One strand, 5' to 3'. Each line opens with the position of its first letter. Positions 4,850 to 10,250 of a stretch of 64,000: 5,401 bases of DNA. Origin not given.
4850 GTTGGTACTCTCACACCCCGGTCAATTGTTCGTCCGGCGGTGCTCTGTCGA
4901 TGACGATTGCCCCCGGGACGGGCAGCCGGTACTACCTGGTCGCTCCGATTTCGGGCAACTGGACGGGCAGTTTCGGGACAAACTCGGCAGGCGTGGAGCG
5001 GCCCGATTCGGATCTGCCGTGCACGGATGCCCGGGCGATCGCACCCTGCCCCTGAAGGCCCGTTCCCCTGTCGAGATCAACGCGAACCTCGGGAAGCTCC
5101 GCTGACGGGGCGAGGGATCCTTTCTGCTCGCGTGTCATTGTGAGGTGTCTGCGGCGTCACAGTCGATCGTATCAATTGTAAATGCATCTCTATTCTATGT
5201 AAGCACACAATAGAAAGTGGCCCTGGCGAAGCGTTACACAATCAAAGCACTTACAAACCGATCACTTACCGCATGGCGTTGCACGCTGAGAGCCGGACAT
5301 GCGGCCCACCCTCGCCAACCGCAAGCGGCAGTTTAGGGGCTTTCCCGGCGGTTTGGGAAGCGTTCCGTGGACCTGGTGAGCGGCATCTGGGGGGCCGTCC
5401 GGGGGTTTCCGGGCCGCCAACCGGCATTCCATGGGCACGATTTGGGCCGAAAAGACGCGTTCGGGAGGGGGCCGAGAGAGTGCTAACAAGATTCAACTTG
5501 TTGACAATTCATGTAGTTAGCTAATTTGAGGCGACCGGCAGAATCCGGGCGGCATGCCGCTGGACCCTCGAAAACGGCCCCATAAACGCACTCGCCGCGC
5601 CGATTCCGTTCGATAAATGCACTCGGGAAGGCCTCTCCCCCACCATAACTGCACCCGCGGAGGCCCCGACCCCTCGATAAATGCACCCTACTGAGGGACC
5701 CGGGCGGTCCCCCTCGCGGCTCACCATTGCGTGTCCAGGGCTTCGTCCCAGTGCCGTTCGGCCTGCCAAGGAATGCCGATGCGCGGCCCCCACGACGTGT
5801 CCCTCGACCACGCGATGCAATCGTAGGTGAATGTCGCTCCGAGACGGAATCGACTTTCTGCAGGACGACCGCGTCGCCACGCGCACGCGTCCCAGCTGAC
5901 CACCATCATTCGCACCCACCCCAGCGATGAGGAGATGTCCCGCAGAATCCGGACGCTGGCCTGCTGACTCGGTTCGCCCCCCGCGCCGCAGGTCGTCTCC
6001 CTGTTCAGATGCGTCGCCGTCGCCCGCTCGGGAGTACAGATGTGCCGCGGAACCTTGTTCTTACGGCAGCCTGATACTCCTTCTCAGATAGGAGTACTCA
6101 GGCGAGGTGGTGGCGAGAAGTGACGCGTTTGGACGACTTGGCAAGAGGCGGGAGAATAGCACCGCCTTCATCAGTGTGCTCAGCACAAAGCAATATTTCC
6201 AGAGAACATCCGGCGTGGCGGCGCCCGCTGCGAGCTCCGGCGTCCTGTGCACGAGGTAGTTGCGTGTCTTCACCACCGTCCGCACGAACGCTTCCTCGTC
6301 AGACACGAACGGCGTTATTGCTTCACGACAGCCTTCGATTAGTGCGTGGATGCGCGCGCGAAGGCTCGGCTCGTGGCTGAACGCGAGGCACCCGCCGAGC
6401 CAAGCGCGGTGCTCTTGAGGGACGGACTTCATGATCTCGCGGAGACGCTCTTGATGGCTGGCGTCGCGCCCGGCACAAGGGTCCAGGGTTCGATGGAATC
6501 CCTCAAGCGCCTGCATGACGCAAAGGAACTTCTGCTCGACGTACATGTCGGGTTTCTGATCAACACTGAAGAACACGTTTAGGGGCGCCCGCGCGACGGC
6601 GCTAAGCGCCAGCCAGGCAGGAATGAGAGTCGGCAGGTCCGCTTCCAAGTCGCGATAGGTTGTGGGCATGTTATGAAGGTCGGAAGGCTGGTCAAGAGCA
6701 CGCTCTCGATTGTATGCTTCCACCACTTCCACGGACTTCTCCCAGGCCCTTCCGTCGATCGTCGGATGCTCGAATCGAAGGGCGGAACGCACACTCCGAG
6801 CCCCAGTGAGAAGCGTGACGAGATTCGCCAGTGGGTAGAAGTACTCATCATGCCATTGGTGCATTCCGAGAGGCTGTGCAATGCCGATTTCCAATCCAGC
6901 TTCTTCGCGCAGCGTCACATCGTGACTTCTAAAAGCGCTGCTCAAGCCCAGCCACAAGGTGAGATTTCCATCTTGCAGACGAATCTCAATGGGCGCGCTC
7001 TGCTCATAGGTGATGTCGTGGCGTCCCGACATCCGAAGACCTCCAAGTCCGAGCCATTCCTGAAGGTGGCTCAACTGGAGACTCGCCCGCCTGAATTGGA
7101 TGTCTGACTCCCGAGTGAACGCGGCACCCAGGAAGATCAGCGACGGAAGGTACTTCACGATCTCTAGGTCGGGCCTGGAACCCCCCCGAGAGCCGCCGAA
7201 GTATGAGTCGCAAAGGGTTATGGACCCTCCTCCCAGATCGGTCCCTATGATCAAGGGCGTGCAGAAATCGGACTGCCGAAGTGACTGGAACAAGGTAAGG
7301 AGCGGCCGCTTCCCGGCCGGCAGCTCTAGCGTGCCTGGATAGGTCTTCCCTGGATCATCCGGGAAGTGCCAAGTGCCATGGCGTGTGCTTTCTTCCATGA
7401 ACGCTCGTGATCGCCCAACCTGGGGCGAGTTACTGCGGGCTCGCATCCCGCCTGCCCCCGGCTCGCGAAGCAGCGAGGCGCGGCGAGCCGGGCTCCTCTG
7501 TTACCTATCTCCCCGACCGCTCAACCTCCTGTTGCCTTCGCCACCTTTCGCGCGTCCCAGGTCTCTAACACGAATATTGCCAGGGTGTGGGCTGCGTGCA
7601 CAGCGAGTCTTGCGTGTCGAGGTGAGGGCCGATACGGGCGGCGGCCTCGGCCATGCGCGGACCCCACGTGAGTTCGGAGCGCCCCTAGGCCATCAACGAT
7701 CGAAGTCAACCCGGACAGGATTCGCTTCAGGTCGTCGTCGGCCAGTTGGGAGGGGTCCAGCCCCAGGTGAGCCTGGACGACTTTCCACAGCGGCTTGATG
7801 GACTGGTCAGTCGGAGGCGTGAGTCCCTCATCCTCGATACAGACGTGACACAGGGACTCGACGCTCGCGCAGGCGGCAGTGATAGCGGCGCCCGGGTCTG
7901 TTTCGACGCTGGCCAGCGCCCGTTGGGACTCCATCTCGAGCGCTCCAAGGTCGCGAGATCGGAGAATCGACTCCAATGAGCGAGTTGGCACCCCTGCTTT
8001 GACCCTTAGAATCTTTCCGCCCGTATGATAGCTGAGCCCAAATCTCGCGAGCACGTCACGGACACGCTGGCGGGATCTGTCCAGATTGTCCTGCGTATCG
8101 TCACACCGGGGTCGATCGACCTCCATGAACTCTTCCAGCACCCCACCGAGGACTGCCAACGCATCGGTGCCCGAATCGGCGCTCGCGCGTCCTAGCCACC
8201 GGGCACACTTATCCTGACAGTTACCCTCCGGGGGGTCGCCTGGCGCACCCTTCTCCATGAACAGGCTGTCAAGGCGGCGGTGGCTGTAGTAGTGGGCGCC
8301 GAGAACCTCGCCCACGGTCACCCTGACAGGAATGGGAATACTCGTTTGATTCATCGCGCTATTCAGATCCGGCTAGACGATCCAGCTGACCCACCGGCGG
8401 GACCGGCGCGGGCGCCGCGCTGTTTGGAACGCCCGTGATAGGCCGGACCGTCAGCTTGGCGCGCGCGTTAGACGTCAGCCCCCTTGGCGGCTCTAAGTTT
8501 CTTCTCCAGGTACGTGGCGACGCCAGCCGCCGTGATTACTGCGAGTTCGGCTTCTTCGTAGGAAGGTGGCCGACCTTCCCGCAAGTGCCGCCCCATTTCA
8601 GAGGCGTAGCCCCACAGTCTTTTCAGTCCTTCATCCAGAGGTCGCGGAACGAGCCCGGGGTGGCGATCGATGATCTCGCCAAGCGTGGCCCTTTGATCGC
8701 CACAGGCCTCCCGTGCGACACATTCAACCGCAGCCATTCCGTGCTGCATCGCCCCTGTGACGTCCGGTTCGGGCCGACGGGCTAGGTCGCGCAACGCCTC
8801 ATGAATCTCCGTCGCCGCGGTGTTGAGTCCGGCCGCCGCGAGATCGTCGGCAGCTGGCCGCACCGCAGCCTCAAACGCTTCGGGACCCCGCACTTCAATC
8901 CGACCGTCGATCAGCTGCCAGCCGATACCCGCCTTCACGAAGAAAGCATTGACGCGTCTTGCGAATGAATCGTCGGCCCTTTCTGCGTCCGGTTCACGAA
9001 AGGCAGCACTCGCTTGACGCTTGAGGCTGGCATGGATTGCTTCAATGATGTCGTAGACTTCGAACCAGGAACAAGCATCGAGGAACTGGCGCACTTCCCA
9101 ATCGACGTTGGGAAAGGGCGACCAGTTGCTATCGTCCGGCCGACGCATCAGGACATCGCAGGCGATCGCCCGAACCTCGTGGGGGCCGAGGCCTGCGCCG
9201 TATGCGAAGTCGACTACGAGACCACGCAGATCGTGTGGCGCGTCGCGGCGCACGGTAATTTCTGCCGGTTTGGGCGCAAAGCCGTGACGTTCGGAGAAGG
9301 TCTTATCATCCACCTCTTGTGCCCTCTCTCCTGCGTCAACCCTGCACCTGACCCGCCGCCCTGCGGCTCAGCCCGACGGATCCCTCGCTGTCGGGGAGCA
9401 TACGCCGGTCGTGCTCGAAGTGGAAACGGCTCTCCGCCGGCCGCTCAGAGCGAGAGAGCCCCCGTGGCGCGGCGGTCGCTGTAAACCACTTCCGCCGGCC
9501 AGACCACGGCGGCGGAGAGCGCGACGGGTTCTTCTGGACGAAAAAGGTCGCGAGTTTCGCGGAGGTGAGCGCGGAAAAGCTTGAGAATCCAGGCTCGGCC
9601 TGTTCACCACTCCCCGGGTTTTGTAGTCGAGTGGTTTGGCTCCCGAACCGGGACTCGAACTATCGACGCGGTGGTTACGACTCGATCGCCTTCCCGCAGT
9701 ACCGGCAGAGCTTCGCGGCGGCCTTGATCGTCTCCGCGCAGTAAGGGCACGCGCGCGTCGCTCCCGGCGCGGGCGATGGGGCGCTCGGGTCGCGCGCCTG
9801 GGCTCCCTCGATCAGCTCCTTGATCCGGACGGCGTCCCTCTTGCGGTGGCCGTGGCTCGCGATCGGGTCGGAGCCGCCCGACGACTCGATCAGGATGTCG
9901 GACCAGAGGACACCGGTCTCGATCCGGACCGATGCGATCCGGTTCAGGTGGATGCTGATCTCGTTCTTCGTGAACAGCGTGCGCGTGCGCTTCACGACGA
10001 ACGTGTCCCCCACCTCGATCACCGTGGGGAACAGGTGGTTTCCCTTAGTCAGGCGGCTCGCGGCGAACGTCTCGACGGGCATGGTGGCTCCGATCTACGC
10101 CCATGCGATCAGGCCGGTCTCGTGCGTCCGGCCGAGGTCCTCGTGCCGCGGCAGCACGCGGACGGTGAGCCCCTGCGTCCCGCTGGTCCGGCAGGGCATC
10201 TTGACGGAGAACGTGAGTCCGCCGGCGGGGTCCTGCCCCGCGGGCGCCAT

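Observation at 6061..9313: Three stacked, unrelated HEPN-family genes with no visible neutralising partner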

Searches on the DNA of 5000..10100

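Call 53: search_rna_families(source=window, start=5000, end=10100, threshold=evalue, max_evalue=1)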
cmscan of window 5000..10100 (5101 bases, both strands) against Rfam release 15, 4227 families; matches with E-value up to 1: 0.
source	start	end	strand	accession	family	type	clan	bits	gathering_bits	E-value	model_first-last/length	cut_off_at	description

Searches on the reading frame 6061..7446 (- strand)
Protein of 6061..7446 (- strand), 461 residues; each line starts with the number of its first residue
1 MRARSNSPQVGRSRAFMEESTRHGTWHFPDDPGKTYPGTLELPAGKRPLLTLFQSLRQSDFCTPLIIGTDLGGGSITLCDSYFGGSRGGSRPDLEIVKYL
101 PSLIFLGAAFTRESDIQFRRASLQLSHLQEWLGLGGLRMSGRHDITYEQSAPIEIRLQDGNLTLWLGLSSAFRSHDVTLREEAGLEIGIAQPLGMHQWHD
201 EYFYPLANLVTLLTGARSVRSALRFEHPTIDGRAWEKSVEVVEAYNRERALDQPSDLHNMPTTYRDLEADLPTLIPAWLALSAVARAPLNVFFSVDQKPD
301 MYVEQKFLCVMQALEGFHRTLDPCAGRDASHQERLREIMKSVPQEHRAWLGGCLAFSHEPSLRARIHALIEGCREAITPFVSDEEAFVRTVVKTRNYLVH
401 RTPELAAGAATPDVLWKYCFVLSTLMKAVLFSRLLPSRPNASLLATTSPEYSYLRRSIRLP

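Call 3: search_protein_families(library=pfam, proteins=[window:6061-7446:-], max_evalue=0.1)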
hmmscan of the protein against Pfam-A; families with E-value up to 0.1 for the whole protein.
window:6061-7446:- (461 aa): 2 families
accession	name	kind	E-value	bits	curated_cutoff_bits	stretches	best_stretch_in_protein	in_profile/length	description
PF18862.6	ApeA_NTD1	-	7.7e-30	104.7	25.5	1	22-278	2-271/271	ApeA N-terminal domain 1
PF18739.6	HEPN_Apea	-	4.8e-20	72.8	24.4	1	310-434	3-130/136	Apea-like HEPN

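Call 4: search_protein_families(library=padloc, proteins=[window:6061-7446:-], max_evalue=0.1)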
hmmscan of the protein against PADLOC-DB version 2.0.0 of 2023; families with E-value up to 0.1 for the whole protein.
window:6061-7446:- (461 aa): 6 families
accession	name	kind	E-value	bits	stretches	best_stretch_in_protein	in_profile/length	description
PDLC05048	PDC-S58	-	3.3e-64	215.5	1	17-435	1-430/461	-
PDLC05046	PDC-S58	-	5.6e-31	105.7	1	22-432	7-419/452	-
PDLC01679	Cas13-ApeA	-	8.3e-29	98.8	1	258-434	3-178/187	Cas13-ApeA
PDLC01680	Cas13-ApeA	-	9.8e-21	72.5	1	263-434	2-173/175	Cas13-ApeA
PDLC05047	PDC-S58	-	2e-09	34.9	1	270-401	272-405/465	-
PDLC05045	PDC-S58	-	0.00021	18.4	1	293-400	317-435/480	-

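Call 5: search_protein_families(library=ncbifam, proteins=[window:6061-7446:-], max_evalue=0.1)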
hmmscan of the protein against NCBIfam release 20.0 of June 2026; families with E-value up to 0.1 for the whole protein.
window:6061-7446:- (461 aa): 1 family
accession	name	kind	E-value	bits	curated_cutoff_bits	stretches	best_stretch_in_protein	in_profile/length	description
NF010067.0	PRK13547.1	equivalog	0.058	12.6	374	1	322-366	180-221/272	heme ABC transporter ATP-binding protein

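Call 12: find_homologous_proteins(query=window:6061-7398:-)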
Query window:6061-7398:- (445 aa): 1 proteins with E <= 0.001 among 8000 candidates.
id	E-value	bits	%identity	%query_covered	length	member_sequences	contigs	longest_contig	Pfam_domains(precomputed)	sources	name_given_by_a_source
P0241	1.0e-215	735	100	73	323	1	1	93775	PF18862.7,PF18739.7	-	-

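Call 20: search_protein_representatives(protein=window:6061-7398:-)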
Query: 445 residues. Proteins with E-value up to 0.001 (for the whole library): 4021; up to 1e-10: 1835; up to 1e-30: 57. The best 150 are listed.
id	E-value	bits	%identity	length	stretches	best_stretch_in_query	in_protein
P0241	3.2e-216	734.8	100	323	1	123-445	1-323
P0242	5.4e-75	269.4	35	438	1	10-445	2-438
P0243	3.0e-74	266.9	37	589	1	4-444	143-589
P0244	5.6e-74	266.0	34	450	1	6-445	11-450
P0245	8.0e-70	252.3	34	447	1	3-445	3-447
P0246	8.1e-64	232.5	32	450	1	2-442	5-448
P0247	4.2e-61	223.6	35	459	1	5-444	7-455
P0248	1.0e-56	209.2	37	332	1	129-445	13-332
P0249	6.6e-43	163.6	29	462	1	4-437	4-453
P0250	2.6e-42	161.6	33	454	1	4-411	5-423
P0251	2.9e-42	161.5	31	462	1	2-437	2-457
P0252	8.6e-41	156.7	34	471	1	6-441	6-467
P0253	9.9e-41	156.5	29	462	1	8-418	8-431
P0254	4.4e-40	154.3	29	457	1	5-418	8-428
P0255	5.6e-40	154.0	30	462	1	38-437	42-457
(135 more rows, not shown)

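Call 21: search_solved_structures(query=window:6061-7398:-, max_evalue=1)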
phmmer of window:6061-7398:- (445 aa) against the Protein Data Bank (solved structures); distinct sequences matched with E-value up to 1: 1.
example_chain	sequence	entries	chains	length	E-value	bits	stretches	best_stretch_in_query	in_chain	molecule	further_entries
5b57_C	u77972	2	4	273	0.062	15.4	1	306-350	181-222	Hemin import ATP-binding protein HmuV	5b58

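Call 62: find_encoding_contigs(protein=P0241, flank=10000, max_places=4)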
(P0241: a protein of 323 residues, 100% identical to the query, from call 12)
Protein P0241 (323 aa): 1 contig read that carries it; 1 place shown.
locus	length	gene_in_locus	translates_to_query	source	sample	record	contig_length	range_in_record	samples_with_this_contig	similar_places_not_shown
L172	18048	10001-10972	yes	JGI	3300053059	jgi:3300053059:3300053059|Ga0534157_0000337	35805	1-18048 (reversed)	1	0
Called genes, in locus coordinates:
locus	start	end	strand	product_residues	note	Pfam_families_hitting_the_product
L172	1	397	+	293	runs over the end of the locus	PF16106:DUF4824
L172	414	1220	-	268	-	PF00005:ABC_tran, PF13304:AAA_21 (faint)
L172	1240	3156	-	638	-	PF01891:CbiM, PF02361:CbiQ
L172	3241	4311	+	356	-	PF00724:Oxidored_FMN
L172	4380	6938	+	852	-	PF11897:DUF3417, PF00343:Phosphorylase, PF28476:GlgP_C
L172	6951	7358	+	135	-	PF13248:Zn_ribbon_3 (weak)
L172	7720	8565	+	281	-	PF18863:AbiJ_NTD4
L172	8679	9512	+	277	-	PF14355:Abi_C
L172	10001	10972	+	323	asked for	PF18862:ApeA_NTD1, PF18739:HEPN_Apea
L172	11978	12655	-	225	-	-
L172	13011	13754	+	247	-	-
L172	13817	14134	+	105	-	-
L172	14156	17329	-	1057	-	PF02384:N6_Mtase (weak), PF07669:Eco57I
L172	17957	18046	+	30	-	?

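Call 64: find_encoding_contigs(protein=P0242, flank=8000, max_places=4)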
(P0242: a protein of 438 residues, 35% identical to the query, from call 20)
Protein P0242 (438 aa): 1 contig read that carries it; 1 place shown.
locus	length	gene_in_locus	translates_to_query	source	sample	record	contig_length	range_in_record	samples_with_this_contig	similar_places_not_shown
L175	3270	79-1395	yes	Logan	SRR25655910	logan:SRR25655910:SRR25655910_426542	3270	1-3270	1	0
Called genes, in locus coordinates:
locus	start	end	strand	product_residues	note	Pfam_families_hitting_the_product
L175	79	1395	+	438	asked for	PF18862:ApeA_NTD1, PF18739:HEPN_Apea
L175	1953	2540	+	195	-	-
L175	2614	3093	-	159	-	-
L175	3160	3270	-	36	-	?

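Call 65: find_encoding_contigs(protein=P0244, flank=8000, max_places=4)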
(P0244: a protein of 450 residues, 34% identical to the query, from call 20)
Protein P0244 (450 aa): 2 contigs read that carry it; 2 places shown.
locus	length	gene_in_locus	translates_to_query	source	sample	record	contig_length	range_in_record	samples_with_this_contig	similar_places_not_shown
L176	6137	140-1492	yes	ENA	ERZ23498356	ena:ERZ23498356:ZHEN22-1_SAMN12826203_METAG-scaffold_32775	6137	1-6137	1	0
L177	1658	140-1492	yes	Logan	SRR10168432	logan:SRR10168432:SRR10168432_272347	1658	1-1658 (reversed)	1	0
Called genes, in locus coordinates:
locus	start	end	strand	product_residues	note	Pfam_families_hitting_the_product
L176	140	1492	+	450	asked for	PF18862:ApeA_NTD1, PF18739:HEPN_Apea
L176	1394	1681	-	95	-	-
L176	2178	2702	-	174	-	-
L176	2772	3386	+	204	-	-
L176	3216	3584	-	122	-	-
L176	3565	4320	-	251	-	PF00753:Lactamase_B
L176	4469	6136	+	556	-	?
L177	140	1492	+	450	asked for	PF18862:ApeA_NTD1, PF18739:HEPN_Apea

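Call 73: search_protein_families(library=phrogs, proteins=[window:6061-7398:-], max_evalue=0.01)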
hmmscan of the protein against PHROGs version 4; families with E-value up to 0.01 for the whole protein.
window:6061-7398:- (445 aa): 0 families

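Call 77: search_solved_structures(query=A3, max_evalue=10)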
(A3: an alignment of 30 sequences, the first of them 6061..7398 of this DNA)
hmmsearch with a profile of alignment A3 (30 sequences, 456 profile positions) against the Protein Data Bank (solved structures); distinct sequences matched with E-value up to 10: 0.

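Call 92: search_dna_similar(query=window:6061-7398:-, collection=plasmids, mode=protein, max_rows=25)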
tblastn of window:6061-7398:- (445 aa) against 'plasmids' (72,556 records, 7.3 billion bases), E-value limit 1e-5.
Records with a match: 26; places in all: 27; records where one place covers at least 80% of the query: 11.
Best place of each record, by identity: <60% 26.
By first word of the organism name: Halobacterium 8; Rhodococcus 6; Burkholderia 2; Photobacterium 2; Thiothrix 1; Pseudomonas 1; Priestia 1; Gordonia 1; Sinorhizobium 1; Synechococcus 1; and 2 more.
By predicted mobility (MOB-suite, as given by PLSDB): non-mobilizable 20; mobilizable 4; conjugative 2.
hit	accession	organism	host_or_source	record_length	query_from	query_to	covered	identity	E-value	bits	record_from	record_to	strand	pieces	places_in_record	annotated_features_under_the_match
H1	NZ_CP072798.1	Thiothrix unzii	Isolated from activated-sludge plants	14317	6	411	91%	24.8%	1e-25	117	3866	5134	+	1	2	HEPN domain-containing protein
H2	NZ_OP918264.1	Pseudomonas fluorescens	-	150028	3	418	93%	24.1%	1e-18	96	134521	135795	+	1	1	HEPN domain-containing protein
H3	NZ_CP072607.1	Burkholderia latens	Homo sapiens,sputum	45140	57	432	84%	25.6%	2e-17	93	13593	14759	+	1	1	HEPN domain-containing protein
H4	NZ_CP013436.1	Burkholderia latens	Homo sapiens,CF Maxillary Sinus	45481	57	432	84%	25.6%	2e-17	93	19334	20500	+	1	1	HEPN domain-containing protein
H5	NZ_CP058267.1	Priestia megaterium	cell culture,potash salt dump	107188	7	418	93%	23.2%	3e-13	80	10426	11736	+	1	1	HEPN domain-containing protein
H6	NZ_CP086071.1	Rhodococcus pyridinivorans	whole organism,soil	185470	8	418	92%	23.0%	5e-13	79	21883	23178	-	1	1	HEPN domain-containing protein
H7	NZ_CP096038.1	Rhodococcus pyridinivorans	cell culture,soil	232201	8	418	92%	22.1%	2e-11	74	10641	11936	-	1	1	HEPN domain-containing protein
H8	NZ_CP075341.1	Rhodococcus ruber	-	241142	8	418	92%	22.1%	2e-11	74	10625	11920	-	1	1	HEPN domain-containing protein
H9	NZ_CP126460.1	Rhodococcus sp. AH-ZY2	single cell,soil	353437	8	418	92%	22.1%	2e-11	74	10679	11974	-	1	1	HEPN domain-containing protein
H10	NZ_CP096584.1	Rhodococcus pyridinivorans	cell culture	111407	8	418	92%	21.7%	1e-9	69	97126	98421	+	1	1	HEPN domain-containing protein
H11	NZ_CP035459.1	Photobacterium damselae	Neophocaena asiaeorientalis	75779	58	403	78%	24.4%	1e-16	90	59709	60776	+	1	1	HEPN domain-containing protein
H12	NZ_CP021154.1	Photobacterium damselae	Neophocaena asiaeorientalis,Single ...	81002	58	403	78%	24.4%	1e-16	90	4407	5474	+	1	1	HEPN domain-containing protein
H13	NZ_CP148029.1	Gordonia hongkongensis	cell culture,Styx glacier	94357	14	384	83%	22.6%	7e-7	59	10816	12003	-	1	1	HEPN domain-containing protein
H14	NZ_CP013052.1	Sinorhizobium americanum CCGM7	Phaseolus vulgaris,root nodules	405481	90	432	77%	23.8%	3e-18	95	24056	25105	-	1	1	HEPN domain-containing protein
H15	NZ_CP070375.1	Halobacterium sp. GSL-19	Brine,Brine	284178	101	444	77%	23.1%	3e-10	70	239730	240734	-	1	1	HEPN domain-containing protein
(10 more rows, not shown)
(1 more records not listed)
